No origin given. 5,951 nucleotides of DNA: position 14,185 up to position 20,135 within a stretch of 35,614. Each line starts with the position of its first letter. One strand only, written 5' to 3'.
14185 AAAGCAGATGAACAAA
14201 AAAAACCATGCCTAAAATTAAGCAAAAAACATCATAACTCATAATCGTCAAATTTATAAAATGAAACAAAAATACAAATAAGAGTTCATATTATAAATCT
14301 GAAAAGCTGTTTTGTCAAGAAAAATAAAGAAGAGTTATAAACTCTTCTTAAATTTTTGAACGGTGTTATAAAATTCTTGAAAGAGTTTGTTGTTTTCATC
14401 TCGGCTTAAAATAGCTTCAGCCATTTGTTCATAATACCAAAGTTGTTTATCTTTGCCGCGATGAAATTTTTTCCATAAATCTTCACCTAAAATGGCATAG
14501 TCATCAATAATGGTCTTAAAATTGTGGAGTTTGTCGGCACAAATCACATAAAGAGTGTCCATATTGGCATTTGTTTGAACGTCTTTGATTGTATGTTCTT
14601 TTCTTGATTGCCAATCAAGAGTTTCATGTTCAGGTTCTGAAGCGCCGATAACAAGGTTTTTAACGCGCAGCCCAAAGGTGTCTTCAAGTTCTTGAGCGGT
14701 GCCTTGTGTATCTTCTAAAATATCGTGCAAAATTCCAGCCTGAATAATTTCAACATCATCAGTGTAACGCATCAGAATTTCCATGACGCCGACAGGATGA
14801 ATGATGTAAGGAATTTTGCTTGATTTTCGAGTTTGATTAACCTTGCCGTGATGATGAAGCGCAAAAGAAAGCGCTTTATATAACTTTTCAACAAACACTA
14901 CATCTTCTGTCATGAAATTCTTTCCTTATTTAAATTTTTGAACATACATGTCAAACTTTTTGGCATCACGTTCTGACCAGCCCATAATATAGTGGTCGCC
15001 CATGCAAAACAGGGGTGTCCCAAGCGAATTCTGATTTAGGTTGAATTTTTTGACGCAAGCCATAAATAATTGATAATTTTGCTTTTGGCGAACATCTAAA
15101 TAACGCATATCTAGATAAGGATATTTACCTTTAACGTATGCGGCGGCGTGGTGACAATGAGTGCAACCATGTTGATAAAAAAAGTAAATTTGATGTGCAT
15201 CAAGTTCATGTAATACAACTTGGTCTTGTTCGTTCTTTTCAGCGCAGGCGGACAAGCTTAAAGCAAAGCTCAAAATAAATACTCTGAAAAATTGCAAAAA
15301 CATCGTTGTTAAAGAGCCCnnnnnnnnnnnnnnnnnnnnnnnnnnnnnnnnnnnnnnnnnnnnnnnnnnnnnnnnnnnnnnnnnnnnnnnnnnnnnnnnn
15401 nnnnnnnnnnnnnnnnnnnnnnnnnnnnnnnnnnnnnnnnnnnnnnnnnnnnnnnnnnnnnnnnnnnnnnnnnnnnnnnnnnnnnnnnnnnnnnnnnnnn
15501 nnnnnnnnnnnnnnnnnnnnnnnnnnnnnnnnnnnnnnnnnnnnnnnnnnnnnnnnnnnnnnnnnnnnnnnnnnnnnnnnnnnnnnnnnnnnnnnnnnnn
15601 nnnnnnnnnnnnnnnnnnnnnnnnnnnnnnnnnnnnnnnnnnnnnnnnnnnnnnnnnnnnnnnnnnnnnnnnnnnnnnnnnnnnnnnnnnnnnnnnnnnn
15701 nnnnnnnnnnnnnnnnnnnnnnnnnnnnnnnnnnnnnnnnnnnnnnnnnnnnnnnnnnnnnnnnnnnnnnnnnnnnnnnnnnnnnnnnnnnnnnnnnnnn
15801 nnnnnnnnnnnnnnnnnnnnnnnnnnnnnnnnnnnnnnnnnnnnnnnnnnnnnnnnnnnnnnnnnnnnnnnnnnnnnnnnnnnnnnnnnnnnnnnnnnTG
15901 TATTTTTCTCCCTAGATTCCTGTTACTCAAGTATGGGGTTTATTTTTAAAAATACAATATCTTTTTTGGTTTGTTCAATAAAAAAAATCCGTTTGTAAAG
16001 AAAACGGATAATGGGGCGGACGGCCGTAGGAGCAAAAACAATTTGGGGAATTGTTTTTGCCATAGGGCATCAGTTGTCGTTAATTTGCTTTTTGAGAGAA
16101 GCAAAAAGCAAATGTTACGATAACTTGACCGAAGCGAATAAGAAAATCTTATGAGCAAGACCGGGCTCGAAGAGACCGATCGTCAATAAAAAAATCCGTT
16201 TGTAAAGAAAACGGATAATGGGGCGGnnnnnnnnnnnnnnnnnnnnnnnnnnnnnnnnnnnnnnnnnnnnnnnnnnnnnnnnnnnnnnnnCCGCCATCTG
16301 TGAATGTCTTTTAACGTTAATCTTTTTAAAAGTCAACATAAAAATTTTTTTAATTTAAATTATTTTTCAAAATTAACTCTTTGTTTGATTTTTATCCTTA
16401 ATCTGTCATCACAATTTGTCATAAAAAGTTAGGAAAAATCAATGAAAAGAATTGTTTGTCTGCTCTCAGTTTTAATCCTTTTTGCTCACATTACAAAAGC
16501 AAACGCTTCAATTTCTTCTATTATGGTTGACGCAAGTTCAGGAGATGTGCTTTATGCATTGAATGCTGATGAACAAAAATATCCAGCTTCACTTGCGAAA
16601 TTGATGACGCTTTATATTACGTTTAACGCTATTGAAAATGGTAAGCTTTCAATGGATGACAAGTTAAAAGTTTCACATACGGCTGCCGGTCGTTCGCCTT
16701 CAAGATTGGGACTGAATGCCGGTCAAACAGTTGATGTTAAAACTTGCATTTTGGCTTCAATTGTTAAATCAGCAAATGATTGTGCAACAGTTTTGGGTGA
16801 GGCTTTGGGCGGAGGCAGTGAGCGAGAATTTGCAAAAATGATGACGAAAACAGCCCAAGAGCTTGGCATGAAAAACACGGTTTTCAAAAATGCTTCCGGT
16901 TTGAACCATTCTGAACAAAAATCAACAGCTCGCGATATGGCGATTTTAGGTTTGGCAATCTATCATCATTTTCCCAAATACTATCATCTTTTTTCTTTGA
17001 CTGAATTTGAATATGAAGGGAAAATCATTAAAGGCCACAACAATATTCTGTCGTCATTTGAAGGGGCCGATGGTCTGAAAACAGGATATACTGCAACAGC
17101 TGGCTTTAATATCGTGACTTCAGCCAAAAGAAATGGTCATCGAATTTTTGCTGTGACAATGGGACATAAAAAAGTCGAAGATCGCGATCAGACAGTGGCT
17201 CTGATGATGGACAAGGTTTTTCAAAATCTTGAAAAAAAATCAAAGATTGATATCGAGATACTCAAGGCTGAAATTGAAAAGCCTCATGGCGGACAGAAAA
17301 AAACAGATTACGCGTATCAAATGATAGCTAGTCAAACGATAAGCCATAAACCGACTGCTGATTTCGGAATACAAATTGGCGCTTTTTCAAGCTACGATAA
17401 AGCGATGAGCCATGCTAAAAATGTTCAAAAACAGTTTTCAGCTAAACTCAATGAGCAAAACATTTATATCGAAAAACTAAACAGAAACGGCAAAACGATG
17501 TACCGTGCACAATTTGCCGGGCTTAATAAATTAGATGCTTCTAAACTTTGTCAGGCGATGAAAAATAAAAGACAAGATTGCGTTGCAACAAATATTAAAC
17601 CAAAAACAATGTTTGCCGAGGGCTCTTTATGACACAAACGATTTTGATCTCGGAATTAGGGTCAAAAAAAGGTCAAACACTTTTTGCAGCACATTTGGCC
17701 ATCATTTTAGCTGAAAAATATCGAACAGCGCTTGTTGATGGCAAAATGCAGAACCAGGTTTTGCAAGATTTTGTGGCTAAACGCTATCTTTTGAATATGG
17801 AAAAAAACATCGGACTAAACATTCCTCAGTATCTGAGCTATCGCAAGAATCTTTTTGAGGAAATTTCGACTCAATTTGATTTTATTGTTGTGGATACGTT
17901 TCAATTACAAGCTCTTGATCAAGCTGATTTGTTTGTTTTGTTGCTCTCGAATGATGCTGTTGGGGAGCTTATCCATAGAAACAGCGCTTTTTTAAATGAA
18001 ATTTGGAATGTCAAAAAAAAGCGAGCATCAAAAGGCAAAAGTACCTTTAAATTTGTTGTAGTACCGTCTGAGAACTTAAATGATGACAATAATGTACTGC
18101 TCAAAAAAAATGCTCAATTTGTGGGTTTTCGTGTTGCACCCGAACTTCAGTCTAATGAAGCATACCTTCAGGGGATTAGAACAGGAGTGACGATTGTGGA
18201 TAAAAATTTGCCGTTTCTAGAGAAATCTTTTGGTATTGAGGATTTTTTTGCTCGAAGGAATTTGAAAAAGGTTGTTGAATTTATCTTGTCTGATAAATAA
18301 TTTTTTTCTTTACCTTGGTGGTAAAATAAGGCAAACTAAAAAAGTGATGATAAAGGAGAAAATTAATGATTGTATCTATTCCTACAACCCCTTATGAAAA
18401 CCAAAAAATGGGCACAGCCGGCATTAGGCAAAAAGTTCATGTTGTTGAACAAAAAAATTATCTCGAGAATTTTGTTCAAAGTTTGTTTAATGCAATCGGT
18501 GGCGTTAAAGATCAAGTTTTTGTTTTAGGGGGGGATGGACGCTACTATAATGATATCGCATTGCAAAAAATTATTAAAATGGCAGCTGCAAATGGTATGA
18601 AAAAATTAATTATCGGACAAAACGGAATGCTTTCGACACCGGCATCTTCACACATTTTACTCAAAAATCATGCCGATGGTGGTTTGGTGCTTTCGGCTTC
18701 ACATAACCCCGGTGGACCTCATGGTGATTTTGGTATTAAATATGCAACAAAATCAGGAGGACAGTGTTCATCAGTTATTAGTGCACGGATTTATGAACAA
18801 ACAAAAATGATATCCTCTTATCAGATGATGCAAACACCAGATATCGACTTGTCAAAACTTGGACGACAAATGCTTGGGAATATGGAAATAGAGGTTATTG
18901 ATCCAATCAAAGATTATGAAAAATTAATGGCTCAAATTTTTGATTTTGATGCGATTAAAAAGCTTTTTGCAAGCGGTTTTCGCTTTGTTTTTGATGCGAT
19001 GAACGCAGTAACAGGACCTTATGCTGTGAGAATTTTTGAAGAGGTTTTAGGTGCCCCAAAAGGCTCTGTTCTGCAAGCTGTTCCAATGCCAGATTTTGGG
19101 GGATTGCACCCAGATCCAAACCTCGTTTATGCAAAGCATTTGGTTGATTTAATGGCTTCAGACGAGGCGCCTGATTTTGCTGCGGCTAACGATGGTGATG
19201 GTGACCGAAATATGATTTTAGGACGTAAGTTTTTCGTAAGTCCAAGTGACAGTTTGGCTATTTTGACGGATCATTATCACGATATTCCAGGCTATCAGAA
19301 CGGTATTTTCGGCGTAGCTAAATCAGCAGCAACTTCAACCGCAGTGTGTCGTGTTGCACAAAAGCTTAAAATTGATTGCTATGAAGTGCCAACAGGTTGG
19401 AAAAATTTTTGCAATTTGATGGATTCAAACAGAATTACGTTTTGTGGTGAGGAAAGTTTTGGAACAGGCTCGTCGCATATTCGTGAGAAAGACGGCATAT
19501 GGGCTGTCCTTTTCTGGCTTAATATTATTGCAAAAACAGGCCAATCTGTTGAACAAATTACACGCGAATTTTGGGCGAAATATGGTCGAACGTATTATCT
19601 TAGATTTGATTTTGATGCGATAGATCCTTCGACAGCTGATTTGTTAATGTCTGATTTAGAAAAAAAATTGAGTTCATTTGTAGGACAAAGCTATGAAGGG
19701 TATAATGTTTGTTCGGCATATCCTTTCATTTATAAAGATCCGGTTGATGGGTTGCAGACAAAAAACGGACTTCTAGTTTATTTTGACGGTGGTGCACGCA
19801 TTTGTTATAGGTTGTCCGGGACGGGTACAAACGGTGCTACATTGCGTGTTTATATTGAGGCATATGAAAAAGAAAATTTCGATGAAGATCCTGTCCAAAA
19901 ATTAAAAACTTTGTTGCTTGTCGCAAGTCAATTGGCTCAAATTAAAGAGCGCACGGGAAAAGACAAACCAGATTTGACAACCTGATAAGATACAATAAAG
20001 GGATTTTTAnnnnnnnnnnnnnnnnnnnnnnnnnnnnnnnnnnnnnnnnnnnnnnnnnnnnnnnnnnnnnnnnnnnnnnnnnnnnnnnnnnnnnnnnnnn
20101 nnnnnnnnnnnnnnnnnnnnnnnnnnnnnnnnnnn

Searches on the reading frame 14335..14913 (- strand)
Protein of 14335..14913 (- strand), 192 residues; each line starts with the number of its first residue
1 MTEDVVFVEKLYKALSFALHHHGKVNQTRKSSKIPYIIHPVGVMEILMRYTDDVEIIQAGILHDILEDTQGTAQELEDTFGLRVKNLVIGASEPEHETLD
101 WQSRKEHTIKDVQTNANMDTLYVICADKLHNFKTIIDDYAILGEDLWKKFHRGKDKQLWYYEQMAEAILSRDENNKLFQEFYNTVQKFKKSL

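Call 27: search_protein_families(library=ncbifam, proteins=[window:14335-14913:-], max_evalue=0.000001)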
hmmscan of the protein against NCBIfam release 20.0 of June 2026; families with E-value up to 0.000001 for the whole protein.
window:14335-14913:- (192 aa): 2 families
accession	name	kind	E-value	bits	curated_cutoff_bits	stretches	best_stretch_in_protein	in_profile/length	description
TIGR00691.1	spoT_relA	subfamily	5.9e-21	74.5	499.2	1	14-135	1-122/687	RelA/SpoT family protein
NF008303.0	PRK11092.1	equivalog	3e-16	58.8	947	1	8-135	20-147/702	bifunctional GTP diphosphokinase/guanosine-3',5'-bis pyrophosphate 3'-pyrophosphohydrolase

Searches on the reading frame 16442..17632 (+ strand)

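Call 27: search_protein_families(library=ncbifam, proteins=[window:16442-17632:+], max_evalue=0.000001)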
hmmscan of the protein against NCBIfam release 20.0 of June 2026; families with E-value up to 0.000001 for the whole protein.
window:16442-17632:+ (396 aa): 7 families
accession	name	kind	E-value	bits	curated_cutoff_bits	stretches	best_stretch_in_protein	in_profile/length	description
NF008489.0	PRK11397.1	equivalog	2.2e-41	141.9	610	1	23-259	37-279/389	serine-type D-Ala-D-Ala carboxypeptidase DacD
NF038258.2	PBP4_Staph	exception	9.3e-40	136.6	500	1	25-250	42-293/366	penicillin-binding protein PBP4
NF007445.0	PRK10001.1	equivalog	2.1e-38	132.2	765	1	25-246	41-268/400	serine-type D-Ala-D-Ala carboxypeptidase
NF008059.0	PRK10793.1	equivalog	3e-38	131.6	694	1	25-264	48-293/403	D-alanyl-D-alanine carboxypeptidase DacA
NF038273.1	strep_PBP3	exception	1.8e-35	122.8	490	1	4-269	3-294/407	D-alanyl-D-alanine carboxypeptidase PBP3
NF008668.0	PRK11669.1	equivalog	2.9e-17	62.8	294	1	20-178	40-192/316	D-alanyl-D-alanine endopeptidase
NF000471.1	vanY_of_D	exception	2.3e-08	33.7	625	1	18-259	98-351/354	transpeptidase-like D-Ala-D-Ala carboxypeptidase VanY-D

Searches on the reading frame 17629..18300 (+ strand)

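Call 27: search_protein_families(library=ncbifam, proteins=[window:17629-18300:+], max_evalue=0.000001)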
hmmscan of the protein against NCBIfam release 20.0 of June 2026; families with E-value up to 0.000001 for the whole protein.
window:17629-18300:+ (223 aa): 0 families

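Call 29: search_protein_families(library=ncbifam, proteins=[window:17629-18300:+], max_evalue=0.000001)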
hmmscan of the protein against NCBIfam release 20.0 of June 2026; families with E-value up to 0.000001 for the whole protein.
window:17629-18300:+ (223 aa): 0 families

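Call 30: search_protein_families(library=pfam, proteins=[window:17629-18300:+], max_evalue=0.001)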
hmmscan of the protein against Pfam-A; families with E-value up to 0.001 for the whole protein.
window:17629-18300:+ (223 aa): 1 family
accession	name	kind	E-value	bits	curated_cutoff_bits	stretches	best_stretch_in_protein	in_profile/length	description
PF09140.17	MipZ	-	9e-12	45.3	20.7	1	74-217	91-256/262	ATPase MipZ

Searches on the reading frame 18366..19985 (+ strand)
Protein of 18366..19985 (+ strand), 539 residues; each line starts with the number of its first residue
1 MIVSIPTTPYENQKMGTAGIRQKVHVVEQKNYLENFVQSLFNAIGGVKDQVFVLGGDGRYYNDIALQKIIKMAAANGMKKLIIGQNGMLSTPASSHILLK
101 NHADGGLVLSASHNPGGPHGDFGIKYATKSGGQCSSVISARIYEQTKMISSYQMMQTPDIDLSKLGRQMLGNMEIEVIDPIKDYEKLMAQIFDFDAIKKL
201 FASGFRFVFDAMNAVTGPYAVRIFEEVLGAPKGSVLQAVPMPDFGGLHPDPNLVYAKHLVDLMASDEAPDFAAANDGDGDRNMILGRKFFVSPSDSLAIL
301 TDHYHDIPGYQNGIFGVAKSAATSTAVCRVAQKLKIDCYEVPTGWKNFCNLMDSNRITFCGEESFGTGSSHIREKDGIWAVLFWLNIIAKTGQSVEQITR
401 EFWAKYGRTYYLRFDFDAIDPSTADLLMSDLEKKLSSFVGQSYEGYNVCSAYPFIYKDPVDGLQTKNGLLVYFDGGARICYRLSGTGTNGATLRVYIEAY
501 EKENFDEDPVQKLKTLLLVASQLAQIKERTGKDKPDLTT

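Call 27: search_protein_families(library=ncbifam, proteins=[window:18366-19985:+], max_evalue=0.000001)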
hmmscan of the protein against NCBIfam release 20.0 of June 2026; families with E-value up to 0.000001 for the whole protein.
window:18366-19985:+ (539 aa): 5 families
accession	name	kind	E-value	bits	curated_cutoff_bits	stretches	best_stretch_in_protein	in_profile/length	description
NF005737.0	PRK07564.1-1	equivalog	8.6e-240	797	378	1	3-539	4-543/543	alpha-D-glucose phosphate-specific phosphoglucomutase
TIGR03990.1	Arch_GlmM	equivalog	4.2e-30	105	439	1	15-446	4-401/444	phosphoglucosamine mutase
TIGR01132.1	pgm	equivalog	3.1e-28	98.5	778.05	1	45-423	75-459/546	phosphoglucomutase (alpha-D-glucose-1,6-bisphosphate-dependent)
TIGR01455.1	glmM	equivalog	7.7e-18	64.4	447.55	1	16-402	2-364/442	phosphoglucosamine mutase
NF046027.1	PhglucPhmanMutPgmG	equivalog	6.4e-08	31.7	600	1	52-416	47-378/460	phosphoglucomutase/phosphomannomutase PgmG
